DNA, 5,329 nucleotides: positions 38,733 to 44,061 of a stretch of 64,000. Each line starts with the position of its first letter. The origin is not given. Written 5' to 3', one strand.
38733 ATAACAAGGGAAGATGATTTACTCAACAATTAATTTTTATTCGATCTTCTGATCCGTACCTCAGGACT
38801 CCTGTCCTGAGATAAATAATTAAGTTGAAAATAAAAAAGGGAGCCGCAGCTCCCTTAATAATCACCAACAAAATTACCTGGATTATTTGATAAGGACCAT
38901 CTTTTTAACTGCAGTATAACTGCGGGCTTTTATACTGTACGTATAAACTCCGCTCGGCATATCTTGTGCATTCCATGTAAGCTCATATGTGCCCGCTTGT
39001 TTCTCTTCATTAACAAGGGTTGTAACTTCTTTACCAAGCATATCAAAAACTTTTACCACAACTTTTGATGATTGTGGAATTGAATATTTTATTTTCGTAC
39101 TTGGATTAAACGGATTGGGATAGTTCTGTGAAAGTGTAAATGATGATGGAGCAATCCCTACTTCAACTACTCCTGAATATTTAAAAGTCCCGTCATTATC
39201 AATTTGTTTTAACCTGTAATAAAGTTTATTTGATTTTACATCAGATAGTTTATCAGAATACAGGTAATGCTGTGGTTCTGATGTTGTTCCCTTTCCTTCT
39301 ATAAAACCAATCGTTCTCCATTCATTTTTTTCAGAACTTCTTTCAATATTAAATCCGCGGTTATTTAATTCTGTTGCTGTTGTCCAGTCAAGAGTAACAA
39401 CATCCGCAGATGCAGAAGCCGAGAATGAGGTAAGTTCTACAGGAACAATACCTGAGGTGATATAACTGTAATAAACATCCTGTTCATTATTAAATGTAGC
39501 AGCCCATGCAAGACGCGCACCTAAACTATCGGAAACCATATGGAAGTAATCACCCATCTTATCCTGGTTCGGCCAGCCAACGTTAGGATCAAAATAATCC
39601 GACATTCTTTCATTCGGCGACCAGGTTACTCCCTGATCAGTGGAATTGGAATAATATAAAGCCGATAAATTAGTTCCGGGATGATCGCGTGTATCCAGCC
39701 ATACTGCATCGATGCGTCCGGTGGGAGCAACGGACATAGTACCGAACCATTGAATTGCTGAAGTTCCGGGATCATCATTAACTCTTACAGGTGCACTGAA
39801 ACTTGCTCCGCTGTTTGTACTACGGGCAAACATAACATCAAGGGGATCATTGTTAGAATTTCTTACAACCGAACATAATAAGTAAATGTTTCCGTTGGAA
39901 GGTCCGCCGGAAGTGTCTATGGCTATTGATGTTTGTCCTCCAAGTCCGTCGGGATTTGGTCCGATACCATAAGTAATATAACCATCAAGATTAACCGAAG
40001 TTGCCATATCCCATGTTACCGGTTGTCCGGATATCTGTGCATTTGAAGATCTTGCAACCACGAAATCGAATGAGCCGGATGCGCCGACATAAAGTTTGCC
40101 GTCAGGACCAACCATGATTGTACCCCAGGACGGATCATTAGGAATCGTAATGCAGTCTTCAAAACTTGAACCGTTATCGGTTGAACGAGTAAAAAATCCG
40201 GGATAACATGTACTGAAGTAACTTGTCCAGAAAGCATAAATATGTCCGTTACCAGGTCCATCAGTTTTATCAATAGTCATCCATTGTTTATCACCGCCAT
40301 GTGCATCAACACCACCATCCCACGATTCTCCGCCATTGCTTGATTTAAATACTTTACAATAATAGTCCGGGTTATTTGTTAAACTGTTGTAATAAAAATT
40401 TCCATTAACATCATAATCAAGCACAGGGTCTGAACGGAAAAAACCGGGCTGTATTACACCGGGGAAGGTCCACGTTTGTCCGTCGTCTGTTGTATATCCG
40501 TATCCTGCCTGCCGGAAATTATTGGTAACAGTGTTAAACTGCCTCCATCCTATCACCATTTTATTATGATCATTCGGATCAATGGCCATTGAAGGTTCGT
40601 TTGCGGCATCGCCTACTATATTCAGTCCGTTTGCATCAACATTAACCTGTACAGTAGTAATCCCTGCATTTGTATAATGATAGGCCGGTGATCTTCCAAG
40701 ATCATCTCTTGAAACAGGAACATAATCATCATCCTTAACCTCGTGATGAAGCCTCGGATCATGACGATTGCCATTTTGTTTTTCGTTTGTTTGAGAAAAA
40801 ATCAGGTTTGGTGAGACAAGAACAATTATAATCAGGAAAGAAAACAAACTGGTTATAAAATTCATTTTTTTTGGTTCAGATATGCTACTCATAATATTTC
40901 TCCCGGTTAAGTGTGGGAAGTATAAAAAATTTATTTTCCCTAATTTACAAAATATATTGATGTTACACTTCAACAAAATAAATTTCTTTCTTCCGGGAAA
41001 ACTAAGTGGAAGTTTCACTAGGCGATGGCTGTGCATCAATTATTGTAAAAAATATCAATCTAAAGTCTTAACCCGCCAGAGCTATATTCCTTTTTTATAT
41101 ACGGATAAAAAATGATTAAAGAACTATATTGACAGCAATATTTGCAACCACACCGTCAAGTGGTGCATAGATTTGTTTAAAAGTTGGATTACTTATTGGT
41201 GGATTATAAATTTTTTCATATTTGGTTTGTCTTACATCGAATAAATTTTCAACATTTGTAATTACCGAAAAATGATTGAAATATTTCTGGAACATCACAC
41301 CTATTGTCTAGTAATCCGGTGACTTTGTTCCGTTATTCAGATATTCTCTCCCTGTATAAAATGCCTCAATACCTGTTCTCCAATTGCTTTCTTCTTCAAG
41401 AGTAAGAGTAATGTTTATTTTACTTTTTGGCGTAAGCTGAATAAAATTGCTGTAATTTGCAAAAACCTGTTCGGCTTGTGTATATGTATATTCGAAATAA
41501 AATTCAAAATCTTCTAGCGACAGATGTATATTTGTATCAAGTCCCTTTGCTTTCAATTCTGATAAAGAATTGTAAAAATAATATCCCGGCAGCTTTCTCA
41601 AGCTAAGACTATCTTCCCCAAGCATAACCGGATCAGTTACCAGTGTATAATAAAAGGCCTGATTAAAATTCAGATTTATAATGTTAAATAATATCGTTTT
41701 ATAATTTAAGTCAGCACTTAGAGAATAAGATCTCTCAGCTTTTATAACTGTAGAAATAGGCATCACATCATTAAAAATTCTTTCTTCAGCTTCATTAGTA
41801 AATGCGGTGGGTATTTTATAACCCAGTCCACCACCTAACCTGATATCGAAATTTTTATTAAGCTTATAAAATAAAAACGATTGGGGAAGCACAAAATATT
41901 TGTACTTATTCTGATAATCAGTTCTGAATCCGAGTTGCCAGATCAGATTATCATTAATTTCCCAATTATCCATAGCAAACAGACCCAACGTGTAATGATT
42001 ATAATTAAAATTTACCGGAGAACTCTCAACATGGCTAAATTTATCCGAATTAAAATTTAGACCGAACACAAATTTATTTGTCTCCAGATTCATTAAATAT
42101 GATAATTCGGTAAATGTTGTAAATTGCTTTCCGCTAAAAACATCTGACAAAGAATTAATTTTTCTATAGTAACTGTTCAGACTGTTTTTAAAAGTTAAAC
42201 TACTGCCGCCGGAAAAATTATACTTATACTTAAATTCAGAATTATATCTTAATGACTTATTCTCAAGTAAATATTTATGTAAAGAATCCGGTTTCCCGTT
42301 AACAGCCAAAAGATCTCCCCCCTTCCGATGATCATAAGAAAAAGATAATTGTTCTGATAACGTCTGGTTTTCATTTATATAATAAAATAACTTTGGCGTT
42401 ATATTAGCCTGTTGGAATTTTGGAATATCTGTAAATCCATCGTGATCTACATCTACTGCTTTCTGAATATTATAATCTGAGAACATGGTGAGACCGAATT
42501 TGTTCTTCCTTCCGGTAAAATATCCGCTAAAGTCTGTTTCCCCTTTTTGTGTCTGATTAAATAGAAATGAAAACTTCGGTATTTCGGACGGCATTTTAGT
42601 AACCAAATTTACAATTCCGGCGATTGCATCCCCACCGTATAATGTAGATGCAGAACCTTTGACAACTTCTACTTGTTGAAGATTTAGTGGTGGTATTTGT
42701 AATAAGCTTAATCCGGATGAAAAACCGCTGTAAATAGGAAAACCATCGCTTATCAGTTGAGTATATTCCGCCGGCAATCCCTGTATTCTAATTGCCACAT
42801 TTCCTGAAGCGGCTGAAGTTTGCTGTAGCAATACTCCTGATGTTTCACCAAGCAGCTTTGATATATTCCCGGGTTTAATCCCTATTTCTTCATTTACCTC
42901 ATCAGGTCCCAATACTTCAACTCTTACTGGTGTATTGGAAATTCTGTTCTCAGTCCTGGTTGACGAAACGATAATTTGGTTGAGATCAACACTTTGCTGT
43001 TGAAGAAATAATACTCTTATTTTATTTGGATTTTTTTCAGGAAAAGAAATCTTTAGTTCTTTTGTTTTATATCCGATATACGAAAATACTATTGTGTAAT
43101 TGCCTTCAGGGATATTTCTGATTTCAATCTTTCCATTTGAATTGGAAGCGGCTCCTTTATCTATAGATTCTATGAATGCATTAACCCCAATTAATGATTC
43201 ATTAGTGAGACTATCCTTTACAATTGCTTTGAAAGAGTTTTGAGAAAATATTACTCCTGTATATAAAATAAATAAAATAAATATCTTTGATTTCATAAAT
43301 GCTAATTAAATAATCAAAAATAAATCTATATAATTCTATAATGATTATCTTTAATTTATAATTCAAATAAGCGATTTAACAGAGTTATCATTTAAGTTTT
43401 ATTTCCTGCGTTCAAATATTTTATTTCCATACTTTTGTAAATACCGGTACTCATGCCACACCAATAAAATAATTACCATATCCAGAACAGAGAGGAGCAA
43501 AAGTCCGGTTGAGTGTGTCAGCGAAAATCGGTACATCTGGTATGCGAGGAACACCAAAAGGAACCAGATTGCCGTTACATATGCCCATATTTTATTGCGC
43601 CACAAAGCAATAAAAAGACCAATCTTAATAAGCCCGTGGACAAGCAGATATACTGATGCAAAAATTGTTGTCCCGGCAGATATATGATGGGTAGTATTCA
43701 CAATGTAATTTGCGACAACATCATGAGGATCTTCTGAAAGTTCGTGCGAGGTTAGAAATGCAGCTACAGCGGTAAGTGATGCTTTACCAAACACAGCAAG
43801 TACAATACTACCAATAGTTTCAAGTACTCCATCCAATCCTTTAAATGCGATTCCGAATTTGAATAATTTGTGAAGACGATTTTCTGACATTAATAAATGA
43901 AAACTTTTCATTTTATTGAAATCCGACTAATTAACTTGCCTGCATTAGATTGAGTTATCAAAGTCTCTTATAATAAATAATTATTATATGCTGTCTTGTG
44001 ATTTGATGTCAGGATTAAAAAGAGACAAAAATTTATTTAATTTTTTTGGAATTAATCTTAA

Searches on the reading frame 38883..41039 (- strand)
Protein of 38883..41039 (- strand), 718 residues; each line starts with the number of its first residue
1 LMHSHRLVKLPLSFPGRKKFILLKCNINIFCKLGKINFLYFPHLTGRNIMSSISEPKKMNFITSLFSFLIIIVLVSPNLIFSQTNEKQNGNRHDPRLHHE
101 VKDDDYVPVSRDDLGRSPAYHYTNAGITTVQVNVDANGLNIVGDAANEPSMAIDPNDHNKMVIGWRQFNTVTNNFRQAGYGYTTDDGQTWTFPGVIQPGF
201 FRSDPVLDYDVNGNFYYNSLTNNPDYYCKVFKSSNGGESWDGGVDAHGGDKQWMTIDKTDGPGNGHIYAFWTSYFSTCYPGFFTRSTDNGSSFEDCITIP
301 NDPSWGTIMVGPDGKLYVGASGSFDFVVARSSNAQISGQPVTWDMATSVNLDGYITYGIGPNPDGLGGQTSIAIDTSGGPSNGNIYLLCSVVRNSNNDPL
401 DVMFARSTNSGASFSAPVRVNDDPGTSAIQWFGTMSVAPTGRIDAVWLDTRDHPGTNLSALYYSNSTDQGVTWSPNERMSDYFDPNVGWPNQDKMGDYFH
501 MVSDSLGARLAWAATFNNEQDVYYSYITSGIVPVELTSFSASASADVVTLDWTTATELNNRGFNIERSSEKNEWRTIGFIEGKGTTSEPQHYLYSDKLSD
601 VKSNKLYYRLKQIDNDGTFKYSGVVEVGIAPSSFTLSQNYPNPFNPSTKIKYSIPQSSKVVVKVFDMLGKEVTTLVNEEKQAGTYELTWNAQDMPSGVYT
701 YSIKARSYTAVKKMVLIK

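Call 9: search_protein_families(library=pfam, proteins=[window:38883-41039:-], max_evalue=0.001)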
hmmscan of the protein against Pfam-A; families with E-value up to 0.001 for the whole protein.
window:38883-41039:- (718 aa): 3 families
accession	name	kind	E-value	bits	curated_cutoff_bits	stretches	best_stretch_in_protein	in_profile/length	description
PF18962.6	Por_Secre_tail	-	3e-11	43.9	27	1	640-715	2-74/75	Secretion system C-terminal sorting domain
PF13860.13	FlgD_ig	-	2e-07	31.3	27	1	655-706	19-76/79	FlgD Ig-like domain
PF13088.12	BNR_2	-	0.00044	20.1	31.4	0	460-477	185-202/277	BNR repeat-like domain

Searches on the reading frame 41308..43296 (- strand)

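Call 9: search_protein_families(library=pfam, proteins=[window:41308-43296:-], max_evalue=0.001)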
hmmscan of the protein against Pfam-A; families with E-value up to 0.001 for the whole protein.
window:41308-43296:- (662 aa): 3 families
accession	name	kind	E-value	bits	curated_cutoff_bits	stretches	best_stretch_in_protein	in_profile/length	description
PF13715.12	CarbopepD_reg_2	-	1.1e-17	64.3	32.2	1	26-110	5-88/88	CarboxypepD_reg-like domain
PF07715.20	Plug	-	1.5e-16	61.3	23.9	1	120-228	3-107/107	TonB-dependent Receptor Plug Domain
PF13620.12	CarboxypepD_reg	-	2.8e-07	31.2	32.3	1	25-92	5-76/82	Carboxypeptidase regulatory-like domain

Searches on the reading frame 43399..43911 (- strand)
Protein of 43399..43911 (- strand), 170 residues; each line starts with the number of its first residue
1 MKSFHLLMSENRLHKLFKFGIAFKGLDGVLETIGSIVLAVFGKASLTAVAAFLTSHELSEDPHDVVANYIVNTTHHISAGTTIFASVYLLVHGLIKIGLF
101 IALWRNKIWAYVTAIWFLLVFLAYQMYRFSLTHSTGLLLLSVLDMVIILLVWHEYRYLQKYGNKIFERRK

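Call 9: search_protein_families(library=pfam, proteins=[window:43399-43911:-], max_evalue=0.001)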
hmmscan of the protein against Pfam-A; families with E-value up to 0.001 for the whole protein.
window:43399-43911:- (170 aa): 1 family
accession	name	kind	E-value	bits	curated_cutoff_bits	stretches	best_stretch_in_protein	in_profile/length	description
PF09900.14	DUF2127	-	1.3e-26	94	24.3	1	17-155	2-140/140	Predicted membrane protein (DUF2127)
